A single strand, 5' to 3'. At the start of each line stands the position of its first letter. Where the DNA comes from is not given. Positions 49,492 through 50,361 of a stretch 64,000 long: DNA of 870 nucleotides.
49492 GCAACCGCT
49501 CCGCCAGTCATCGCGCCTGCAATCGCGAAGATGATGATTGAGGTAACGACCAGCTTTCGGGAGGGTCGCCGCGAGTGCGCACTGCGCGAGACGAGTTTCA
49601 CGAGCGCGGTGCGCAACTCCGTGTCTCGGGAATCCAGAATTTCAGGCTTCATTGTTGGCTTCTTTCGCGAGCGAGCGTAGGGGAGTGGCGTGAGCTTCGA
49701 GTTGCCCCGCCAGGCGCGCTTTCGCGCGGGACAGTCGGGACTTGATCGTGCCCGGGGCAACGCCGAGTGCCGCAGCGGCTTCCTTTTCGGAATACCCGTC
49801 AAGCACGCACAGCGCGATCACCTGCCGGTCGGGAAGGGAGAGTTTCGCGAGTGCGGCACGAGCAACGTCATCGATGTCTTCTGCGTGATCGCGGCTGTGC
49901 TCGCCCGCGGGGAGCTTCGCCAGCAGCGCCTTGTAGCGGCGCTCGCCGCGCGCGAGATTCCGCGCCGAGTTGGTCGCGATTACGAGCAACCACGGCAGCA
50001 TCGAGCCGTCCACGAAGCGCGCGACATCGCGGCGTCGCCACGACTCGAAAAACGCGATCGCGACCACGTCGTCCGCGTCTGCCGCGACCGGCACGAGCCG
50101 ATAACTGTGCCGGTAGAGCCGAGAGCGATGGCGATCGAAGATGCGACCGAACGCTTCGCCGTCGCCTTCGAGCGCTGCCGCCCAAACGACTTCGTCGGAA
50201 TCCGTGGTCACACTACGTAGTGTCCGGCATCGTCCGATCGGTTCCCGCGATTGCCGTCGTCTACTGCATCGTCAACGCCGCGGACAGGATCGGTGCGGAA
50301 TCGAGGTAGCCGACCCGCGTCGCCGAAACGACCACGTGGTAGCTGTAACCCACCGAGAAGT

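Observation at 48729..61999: ECF-sigma-linked pair of giant, apparently anchor-less two-module repeat proteins flanking a luciferase-like monooxygenase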

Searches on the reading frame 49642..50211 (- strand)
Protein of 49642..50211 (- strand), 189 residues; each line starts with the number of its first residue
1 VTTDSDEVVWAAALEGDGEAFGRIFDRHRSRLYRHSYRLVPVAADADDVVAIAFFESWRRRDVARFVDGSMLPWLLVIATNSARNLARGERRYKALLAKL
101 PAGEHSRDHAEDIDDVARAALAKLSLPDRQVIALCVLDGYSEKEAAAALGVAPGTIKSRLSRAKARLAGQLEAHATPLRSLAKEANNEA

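Call 6: search_protein_families(library=pfam, proteins=[window:49642-50211:-], max_evalue=0.01)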
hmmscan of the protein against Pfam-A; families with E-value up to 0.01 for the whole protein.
window:49642-50211:- (189 aa): 7 families
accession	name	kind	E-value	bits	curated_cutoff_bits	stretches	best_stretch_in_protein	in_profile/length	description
PF08281.18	Sigma70_r4_2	-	7e-15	54.9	25.7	1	118-167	5-54/54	Sigma-70, region 4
PF04542.20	Sigma70_r2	-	1.1e-08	35.2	24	1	25-92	2-70/71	Sigma-70 region 2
PF07638.17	Sigma70_ECF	-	1.3e-06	28.9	21.1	1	103-171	116-183/185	ECF sigma factor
PF04545.22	Sigma70_r4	-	1.7e-06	27.9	24.1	1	120-167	1-48/50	Sigma-70, region 4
PF13936.12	HTH_38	-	0.00012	22.1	27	1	123-157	4-38/44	Helix-turn-helix domain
PF13384.12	HTH_23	-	0.00025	21.2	24.6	1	126-168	4-47/50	Homeodomain-like domain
PF13518.12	HTH_28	-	0.00026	21.4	25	1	129-163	2-36/52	Helix-turn-helix domain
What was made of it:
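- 49642..50211 (-): ECF sigma factor, 189 aa. A neighbour with its own transcription unit. Pfam Sigma70_r2, r4_2 and ECF (call 6).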

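Call 12: search_protein_families(library=ncbifam, proteins=[window:49642-50211:-], max_evalue=0.01)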
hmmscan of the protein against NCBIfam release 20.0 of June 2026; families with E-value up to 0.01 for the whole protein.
window:49642-50211:- (189 aa): 72 families (the best 25 are shown)
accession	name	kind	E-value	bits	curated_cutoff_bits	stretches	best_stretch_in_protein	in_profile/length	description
NF007225.0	PRK09643.1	equivalog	4.7e-24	85.2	190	1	4-184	12-195/204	RNA polymerase sigma factor SigM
TIGR02983.1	SigE-fam_strep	subfamily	1.3e-23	83.7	141.55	1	18-173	5-160/162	SigE family RNA polymerase sigma factor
NF004113.0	PRK05602.1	equivalog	4.8e-19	68.8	208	1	2-175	28-205/211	RNA polymerase sigma factor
NF007227.0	PRK09645.1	subfamily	1.7e-17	63.9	202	1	17-172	11-171/177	sigma-70 family RNA polymerase sigma factor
NF009168.0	PRK12515.1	subfamily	2.3e-17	63.1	236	1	3-174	6-182/189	RNA polymerase sigma factor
NF008888.0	PRK11922.1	equivalog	2.8e-17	63.1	204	1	3-174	14-199/231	RNA polymerase sigma factor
NF007229.0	PRK09647.1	equivalog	7.6e-17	61.4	265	1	20-177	45-208/220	RNA polymerase sigma factor SigE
NF009172.0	PRK12519.1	subfamily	3.4e-16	59.4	222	1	2-173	12-191/194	RNA polymerase sigma factor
NF006089.0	PRK08241.1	subfamily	9.9e-16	57.7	240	2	12-106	15-109/343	RNA polymerase subunit sigma-70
TIGR02989.1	Sig-70_gvs1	subfamily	1.2e-15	57.8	124.55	1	19-168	1-155/158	RNA polymerase sigma-70 factor, Rhodopirellula/Verrucomicrobium family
TIGR02937.1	sigma70-ECF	superfamily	1.2e-15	57.6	42.9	1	19-170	1-164/165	sigma-70 family RNA polymerase sigma factor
TIGR02960.1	SigX5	hypoth_equivalog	6.4e-15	55.2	264.75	2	17-99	3-85/322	RNA polymerase sigma-70 factor, TIGR02960 family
NF007228.0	PRK09646.1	subfamily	7.8e-15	55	226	1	6-173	18-192/194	ECF RNA polymerase sigma factor SigK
NF009171.0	PRK12518.1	equivalog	1.2e-14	54.5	208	1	2-171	10-184/191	RNA polymerase sigma factor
TIGR02985.1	Sig70_bacteroi1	subfamily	1.6e-14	54.4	126.4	1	19-169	1-160/162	RNA polymerase sigma-70 factor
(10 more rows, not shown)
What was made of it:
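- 49642..50211 (-): TIGR02937 at 57.6 bits against a cut-off of 42.9 (call 12).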
